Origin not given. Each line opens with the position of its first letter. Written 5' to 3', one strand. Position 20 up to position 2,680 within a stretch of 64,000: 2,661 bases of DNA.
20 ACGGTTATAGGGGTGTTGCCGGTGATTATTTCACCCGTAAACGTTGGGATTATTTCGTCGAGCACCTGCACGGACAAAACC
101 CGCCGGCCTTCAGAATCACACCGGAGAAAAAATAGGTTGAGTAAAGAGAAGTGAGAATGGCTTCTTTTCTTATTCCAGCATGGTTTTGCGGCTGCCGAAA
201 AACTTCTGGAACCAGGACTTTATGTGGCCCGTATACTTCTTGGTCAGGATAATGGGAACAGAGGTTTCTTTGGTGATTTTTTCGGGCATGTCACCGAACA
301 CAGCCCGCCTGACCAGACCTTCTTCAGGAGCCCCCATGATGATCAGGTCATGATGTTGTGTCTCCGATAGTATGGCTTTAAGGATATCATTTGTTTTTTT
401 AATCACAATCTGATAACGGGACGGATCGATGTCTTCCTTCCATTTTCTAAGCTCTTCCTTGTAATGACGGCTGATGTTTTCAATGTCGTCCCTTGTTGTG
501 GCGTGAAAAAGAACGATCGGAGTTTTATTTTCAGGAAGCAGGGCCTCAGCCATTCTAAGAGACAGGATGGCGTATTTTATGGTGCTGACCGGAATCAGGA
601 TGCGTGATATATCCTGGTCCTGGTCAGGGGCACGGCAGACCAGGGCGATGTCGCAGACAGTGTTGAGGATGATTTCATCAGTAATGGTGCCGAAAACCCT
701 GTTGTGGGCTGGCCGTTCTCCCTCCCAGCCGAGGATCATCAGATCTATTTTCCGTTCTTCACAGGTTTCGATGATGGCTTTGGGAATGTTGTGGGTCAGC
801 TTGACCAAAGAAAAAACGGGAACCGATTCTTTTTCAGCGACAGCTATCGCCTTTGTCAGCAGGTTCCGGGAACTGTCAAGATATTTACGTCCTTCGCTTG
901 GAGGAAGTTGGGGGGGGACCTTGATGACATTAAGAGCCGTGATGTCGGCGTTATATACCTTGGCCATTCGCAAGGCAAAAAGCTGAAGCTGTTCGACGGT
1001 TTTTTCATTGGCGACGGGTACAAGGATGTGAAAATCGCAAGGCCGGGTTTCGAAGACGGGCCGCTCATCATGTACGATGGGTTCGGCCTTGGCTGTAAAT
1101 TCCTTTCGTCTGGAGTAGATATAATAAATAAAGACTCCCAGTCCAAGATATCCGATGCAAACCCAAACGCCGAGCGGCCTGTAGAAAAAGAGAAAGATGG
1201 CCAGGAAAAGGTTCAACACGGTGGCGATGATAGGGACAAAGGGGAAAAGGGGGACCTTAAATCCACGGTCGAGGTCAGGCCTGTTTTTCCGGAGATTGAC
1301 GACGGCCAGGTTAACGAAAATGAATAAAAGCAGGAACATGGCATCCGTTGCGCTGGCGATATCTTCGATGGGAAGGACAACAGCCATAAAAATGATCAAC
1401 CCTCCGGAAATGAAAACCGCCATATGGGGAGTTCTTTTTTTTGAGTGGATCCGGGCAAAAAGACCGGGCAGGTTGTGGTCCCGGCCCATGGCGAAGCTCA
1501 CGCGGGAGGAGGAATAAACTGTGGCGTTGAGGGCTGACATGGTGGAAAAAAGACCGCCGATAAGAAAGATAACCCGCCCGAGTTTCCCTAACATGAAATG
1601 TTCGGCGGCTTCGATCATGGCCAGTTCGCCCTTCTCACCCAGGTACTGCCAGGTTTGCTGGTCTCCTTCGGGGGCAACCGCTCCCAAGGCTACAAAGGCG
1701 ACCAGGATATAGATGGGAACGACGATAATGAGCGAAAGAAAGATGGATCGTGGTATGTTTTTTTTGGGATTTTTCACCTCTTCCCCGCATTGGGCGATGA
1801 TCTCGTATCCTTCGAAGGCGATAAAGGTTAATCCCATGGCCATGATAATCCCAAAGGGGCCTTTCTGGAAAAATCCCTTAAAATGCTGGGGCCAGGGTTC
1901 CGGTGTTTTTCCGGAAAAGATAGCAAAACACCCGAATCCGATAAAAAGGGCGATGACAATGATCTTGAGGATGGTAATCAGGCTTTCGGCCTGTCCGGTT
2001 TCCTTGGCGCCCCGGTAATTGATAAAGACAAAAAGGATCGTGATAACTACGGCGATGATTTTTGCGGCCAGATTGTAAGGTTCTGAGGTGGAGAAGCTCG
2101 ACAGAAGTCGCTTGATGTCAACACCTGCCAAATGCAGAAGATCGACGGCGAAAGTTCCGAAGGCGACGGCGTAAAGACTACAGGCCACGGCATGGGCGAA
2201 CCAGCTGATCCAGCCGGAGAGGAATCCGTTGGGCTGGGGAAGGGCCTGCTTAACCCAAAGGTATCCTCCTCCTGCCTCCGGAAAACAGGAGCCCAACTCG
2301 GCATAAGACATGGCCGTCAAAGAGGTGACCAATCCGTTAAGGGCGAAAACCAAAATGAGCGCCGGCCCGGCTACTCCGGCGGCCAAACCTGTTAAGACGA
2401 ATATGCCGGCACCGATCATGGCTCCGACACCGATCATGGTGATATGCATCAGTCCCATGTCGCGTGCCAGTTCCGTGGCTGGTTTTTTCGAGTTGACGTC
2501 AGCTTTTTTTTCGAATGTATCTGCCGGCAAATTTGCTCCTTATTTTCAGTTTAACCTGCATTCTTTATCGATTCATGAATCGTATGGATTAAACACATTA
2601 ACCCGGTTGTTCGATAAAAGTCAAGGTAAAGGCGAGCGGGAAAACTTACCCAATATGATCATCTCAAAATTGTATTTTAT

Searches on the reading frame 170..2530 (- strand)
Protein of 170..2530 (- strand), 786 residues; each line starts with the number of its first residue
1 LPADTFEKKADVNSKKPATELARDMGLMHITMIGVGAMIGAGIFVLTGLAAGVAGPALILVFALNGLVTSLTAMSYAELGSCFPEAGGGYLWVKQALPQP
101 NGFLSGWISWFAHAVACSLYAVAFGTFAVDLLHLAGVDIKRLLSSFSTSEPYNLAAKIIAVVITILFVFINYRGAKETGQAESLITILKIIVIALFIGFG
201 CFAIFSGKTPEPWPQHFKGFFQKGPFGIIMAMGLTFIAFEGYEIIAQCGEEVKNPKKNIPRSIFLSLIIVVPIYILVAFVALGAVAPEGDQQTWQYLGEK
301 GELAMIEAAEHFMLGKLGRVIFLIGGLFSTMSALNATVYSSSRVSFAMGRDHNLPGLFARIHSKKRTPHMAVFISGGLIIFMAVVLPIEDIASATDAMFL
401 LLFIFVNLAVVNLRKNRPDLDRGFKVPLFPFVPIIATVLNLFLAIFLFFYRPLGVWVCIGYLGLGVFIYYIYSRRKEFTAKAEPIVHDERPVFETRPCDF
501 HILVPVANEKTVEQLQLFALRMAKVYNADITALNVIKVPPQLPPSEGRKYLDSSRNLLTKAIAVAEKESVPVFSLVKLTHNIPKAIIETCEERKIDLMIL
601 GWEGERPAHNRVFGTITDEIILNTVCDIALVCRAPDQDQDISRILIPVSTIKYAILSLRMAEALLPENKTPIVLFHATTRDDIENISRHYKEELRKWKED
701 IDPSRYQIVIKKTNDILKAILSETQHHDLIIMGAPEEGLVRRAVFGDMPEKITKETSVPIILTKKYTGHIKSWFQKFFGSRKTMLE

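Call 72: search_protein_families(library=pfam, proteins=[window:170-2530:-], max_evalue=0.00001)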
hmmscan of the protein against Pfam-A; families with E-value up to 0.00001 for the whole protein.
window:170-2530:- (786 aa): 3 families
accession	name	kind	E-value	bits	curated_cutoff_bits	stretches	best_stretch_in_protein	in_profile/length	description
PF13520.12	AA_permease_2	-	1.8e-56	192.3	27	1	27-451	3-408/427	Amino acid permease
PF00324.27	AA_permease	-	6e-51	174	24.6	1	29-468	1-441/470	Amino acid permease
PF00582.32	Usp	-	4.3e-21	76.4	24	1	501-631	4-140/141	Universal stress protein family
